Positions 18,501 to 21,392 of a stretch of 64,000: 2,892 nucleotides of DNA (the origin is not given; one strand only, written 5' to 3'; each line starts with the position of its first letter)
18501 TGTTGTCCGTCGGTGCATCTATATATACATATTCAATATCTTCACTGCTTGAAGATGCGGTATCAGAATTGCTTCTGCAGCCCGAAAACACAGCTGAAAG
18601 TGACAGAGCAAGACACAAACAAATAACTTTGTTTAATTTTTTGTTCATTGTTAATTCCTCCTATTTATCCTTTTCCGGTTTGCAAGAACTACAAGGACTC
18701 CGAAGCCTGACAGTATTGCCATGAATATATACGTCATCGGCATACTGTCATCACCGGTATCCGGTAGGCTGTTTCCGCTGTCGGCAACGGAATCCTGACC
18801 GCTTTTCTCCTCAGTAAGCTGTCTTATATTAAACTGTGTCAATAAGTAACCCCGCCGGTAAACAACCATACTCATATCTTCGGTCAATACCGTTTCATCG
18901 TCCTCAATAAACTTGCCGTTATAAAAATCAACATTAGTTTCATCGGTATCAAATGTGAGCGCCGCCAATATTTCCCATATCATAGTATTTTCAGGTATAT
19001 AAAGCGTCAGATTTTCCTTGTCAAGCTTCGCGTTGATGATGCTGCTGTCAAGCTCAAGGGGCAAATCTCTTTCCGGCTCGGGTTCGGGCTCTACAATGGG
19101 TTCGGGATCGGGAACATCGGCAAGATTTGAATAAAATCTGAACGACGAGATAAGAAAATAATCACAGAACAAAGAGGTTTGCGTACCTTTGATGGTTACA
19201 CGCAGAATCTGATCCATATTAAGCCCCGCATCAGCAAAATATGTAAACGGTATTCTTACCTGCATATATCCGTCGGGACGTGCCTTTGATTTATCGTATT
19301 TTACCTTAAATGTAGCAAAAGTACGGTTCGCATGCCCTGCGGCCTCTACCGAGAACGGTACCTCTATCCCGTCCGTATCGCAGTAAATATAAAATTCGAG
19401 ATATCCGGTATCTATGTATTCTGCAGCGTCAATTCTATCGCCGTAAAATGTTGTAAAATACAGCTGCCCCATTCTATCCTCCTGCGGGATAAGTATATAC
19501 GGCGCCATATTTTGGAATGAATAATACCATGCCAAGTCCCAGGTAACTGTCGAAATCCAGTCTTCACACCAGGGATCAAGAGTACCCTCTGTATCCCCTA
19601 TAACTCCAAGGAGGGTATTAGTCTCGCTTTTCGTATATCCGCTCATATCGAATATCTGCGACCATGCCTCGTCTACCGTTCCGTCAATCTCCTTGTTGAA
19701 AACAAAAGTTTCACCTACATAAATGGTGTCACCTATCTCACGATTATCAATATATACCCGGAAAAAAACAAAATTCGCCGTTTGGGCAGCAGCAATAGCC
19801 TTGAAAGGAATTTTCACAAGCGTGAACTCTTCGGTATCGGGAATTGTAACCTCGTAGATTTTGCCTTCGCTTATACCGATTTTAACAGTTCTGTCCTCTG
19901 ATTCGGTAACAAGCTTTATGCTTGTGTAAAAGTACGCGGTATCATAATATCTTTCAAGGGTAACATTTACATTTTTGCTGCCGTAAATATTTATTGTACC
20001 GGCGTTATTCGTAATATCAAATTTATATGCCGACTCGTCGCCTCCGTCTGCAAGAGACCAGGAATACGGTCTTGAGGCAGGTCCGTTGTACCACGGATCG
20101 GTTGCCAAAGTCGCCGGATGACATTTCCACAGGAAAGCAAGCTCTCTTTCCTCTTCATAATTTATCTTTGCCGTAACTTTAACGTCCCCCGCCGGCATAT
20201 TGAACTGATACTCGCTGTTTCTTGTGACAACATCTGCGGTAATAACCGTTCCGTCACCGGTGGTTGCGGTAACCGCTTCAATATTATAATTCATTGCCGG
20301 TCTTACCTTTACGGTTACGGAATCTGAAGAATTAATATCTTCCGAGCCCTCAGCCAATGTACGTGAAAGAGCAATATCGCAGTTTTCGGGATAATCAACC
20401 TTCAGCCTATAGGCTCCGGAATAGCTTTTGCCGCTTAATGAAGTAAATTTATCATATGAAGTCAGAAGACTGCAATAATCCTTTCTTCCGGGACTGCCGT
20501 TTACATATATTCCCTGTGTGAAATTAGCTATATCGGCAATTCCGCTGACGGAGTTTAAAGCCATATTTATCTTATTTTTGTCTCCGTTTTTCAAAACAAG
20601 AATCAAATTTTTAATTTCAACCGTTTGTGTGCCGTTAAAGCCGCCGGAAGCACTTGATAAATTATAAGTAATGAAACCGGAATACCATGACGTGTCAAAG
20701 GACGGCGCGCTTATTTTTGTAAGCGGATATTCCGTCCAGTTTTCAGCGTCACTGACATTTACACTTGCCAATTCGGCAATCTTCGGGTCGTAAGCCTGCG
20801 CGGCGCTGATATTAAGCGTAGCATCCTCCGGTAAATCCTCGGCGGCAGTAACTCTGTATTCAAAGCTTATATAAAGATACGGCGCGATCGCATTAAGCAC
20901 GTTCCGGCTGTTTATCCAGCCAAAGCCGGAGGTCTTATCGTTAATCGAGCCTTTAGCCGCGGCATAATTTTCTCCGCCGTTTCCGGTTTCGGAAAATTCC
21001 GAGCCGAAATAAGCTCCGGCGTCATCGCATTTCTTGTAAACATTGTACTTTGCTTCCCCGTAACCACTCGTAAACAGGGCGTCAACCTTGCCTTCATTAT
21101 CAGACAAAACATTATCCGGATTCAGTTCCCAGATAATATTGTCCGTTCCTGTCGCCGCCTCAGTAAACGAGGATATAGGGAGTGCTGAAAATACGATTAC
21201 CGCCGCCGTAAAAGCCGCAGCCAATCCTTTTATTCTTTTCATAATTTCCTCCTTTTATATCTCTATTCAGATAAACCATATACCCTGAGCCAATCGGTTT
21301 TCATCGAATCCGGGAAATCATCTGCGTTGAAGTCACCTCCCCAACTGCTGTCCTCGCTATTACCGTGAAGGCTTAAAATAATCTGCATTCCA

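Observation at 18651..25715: Unassigned ~200-aa module present five times in three adjacent surface proteins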

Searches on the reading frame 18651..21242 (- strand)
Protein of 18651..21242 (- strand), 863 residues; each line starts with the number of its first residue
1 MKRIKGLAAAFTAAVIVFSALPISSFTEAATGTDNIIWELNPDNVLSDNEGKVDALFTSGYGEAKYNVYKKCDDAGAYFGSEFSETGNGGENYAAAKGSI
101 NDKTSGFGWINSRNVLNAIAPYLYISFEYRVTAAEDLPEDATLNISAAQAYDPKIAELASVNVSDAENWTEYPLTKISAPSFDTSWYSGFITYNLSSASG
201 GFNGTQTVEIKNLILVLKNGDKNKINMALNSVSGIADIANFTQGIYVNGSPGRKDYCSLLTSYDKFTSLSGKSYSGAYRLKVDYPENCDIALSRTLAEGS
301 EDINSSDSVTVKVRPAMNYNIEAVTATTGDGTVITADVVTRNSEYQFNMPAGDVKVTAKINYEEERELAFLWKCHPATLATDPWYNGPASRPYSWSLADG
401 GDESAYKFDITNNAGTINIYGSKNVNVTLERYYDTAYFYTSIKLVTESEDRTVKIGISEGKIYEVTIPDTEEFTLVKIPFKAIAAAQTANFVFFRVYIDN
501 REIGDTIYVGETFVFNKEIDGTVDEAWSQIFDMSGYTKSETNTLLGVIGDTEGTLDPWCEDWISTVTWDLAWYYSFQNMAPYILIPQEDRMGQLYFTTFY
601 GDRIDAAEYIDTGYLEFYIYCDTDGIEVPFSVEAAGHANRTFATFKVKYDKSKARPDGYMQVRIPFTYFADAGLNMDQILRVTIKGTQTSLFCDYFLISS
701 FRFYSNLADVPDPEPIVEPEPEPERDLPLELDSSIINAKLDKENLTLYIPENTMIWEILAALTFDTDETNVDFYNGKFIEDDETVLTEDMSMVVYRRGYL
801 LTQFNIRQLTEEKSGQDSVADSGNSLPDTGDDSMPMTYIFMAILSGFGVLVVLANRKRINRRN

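Call 3: search_protein_families(library=pfam, proteins=[window:18651-21242:-], max_evalue=1)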
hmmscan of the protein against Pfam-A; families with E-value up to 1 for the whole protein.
window:18651-21242:- (863 aa): 2 families
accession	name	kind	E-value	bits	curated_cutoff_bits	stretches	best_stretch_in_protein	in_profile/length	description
PF21582.3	CBM30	-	0.017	15.5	27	1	605-691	68-158/170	Carbohydrate binding domain 30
PF18998.6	Flg_new_2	-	0.029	14.8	23.6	1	299-359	15-68/73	Divergent InlB B-repeat domain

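Call 4: search_protein_families(library=ncbifam, proteins=[window:18651-21242:-], max_evalue=1)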
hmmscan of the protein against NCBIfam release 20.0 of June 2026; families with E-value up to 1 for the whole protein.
window:18651-21242:- (863 aa): 1 family
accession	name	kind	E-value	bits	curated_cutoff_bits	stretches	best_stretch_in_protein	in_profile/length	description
TIGR01167.1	LPXTG_anchor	domain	0.0031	18.1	15.9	1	825-858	1-33/34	LPXTG cell wall anchor domain-containing protein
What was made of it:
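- Checked: The LPXTG anchor scores above the NCBIfam cut-off in the 863-aa protein (call 4).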

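Call 41: list_cluster_members(proteins=[window:18651-21242:-, window:21263-23848:-, window:24018-25715:-, P0002, P0004, P0007, P0012, P0014, P0020, P0035])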
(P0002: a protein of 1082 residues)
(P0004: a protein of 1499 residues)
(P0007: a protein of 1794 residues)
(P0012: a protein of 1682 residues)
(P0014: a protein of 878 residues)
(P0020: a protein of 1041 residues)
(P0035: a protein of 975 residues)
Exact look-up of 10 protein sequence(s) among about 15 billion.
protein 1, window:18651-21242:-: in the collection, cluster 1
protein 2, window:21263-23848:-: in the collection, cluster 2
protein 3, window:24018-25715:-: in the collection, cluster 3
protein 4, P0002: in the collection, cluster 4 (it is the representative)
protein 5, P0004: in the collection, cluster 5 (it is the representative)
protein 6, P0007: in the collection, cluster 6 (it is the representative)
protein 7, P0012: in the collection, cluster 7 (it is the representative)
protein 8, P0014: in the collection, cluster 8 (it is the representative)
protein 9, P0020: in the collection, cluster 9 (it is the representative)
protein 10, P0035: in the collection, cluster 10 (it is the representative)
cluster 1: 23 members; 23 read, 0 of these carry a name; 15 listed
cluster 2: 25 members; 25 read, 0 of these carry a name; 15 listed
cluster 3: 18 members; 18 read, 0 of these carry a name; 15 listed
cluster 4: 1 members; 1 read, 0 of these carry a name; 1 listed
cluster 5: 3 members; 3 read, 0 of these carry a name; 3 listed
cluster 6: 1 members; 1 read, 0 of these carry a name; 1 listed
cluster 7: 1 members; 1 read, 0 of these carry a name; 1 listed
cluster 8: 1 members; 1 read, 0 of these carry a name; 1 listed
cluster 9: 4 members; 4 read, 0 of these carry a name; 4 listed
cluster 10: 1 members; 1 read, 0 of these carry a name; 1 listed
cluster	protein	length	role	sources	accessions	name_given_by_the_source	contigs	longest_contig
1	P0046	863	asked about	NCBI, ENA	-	-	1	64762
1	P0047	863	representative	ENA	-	-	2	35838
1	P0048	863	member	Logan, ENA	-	-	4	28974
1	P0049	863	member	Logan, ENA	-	-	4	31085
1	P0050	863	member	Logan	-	-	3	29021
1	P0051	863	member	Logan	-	-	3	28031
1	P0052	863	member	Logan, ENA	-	-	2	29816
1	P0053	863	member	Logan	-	-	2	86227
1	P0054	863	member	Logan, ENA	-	-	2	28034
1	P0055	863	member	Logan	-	-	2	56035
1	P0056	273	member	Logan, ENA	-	-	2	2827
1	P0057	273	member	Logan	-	-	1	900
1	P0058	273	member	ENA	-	-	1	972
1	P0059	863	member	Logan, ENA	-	-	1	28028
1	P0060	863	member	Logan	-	-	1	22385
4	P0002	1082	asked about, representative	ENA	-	-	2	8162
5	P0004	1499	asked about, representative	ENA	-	-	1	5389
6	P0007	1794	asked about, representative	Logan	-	-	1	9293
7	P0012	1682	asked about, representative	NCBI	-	-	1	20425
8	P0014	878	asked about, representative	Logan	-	-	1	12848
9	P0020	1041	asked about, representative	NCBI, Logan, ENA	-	-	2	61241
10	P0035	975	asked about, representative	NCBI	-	-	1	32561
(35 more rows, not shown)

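Call 79: search_solved_structures(query=window:18651-21242:-, max_evalue=1)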
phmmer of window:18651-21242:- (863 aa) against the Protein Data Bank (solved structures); distinct sequences matched with E-value up to 1: 0.
